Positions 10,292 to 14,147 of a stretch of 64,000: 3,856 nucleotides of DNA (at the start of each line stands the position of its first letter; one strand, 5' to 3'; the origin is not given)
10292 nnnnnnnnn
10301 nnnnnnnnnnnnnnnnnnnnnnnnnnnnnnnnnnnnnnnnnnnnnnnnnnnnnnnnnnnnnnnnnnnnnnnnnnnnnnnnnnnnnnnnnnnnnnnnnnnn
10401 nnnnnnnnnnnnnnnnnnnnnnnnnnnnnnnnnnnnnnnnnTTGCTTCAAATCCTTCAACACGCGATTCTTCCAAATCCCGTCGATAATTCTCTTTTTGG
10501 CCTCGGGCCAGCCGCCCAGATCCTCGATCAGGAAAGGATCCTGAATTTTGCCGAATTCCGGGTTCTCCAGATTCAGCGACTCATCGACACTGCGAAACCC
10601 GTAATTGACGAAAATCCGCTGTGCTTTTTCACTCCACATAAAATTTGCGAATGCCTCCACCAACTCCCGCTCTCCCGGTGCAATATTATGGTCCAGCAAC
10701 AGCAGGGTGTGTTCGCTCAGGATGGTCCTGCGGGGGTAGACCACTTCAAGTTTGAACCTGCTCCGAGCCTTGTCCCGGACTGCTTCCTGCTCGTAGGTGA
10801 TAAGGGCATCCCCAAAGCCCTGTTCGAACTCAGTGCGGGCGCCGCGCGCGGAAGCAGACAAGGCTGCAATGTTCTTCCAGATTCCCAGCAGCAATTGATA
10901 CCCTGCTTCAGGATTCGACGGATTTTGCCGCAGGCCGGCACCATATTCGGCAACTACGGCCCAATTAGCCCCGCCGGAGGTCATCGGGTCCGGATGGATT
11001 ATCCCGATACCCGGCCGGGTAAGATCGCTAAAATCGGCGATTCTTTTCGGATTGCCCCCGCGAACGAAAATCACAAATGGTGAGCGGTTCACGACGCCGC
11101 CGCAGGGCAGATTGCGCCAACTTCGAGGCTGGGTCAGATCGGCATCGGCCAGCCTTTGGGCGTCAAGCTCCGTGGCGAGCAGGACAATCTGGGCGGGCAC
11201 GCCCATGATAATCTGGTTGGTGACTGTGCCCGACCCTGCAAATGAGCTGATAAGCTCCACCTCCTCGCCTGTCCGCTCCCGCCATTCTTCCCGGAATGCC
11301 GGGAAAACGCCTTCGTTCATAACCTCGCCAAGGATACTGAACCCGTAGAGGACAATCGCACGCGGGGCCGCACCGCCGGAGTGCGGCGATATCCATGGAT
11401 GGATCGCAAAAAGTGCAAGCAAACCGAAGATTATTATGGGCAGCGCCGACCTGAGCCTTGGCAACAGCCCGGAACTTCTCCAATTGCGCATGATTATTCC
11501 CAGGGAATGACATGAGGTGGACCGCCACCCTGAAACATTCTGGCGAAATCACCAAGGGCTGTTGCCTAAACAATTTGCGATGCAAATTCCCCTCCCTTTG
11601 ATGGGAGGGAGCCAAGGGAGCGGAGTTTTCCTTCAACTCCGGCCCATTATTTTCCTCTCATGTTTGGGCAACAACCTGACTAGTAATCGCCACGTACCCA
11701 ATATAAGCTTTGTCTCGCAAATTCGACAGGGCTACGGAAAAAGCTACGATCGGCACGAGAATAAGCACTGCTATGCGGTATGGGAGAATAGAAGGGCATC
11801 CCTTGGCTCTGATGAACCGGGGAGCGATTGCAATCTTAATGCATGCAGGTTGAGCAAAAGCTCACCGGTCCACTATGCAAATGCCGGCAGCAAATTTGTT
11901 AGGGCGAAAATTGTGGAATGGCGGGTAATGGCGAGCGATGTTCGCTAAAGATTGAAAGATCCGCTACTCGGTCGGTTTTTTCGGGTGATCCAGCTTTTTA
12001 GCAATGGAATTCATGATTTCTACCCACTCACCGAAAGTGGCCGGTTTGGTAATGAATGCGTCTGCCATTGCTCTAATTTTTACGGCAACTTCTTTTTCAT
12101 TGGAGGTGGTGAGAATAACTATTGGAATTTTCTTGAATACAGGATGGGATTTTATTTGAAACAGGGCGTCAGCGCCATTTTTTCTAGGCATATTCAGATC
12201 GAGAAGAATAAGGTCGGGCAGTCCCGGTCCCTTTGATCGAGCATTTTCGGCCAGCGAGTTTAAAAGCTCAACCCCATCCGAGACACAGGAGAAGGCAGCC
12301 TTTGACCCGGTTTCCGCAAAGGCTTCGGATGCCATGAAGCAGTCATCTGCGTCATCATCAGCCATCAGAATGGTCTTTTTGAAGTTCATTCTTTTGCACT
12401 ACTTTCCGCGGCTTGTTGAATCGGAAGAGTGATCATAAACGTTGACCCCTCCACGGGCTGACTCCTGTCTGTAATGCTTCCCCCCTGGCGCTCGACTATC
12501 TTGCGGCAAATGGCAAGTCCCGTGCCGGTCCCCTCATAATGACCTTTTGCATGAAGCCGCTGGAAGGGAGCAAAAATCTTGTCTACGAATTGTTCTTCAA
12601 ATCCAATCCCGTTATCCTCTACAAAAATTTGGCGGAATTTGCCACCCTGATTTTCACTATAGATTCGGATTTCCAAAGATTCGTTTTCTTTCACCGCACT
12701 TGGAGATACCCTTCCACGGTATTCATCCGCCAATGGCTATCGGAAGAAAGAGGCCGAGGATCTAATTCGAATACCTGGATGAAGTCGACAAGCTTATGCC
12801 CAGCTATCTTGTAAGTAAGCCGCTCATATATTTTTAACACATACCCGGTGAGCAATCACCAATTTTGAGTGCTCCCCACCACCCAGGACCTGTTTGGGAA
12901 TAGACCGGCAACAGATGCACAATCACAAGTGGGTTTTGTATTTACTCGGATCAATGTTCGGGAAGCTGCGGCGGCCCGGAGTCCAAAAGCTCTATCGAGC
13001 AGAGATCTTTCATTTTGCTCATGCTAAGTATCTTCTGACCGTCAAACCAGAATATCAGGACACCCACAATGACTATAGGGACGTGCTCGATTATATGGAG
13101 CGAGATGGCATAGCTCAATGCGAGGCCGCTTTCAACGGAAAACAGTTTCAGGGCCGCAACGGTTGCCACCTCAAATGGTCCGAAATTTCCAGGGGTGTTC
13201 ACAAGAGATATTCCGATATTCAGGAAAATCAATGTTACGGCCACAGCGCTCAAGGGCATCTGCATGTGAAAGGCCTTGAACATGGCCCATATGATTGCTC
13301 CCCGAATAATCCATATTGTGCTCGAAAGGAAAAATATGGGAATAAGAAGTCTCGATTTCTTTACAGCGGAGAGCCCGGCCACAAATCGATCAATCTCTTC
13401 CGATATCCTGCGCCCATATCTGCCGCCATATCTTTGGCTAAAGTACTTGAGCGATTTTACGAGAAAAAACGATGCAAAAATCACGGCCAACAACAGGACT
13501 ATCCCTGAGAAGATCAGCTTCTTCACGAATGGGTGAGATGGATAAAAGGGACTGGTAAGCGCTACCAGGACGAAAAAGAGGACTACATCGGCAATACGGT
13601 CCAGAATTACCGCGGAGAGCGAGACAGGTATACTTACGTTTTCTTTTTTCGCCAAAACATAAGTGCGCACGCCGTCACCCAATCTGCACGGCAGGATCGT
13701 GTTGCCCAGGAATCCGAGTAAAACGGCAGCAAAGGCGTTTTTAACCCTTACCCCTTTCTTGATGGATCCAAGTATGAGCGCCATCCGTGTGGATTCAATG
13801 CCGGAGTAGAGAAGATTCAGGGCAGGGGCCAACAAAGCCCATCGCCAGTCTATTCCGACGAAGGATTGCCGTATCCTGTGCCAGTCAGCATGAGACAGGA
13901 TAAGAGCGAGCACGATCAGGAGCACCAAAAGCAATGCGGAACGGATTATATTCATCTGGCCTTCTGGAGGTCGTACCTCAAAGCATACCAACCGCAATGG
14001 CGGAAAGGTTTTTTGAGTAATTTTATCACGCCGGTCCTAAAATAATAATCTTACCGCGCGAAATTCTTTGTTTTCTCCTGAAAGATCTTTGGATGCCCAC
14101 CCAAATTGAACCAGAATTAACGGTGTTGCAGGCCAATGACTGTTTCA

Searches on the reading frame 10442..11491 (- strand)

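Call 49: search_protein_families(library=pfam, proteins=[window:10442-11491:-])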
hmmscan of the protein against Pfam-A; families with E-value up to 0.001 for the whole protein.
window:10442-11491:- (350 aa): 1 family
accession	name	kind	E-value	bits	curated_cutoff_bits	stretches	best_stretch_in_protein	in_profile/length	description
PF13531.11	SBP_bac_11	-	2.7e-30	106.3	25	1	65-300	15-227/227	Bacterial extracellular solute-binding protein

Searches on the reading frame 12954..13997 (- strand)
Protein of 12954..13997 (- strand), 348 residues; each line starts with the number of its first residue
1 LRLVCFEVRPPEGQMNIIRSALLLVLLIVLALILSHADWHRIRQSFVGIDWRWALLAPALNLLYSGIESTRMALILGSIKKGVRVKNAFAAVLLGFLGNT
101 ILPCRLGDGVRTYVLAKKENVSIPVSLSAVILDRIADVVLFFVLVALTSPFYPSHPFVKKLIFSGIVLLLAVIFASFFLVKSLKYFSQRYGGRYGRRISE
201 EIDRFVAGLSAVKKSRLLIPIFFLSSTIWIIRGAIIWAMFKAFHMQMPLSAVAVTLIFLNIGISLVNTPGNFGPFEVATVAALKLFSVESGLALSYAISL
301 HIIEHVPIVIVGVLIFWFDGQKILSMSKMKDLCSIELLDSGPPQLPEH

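Call 9: search_protein_families(library=pfam, proteins=[window:12954-13997:-])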
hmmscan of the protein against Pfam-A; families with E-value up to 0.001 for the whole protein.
window:12954-13997:- (348 aa): 1 family
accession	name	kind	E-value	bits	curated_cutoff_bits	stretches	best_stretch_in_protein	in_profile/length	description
PF03706.18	LPG_synthase_TM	-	4.8e-42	144.9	33.4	1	23-312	5-302/302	Lysylphosphatidylglycerol synthase TM region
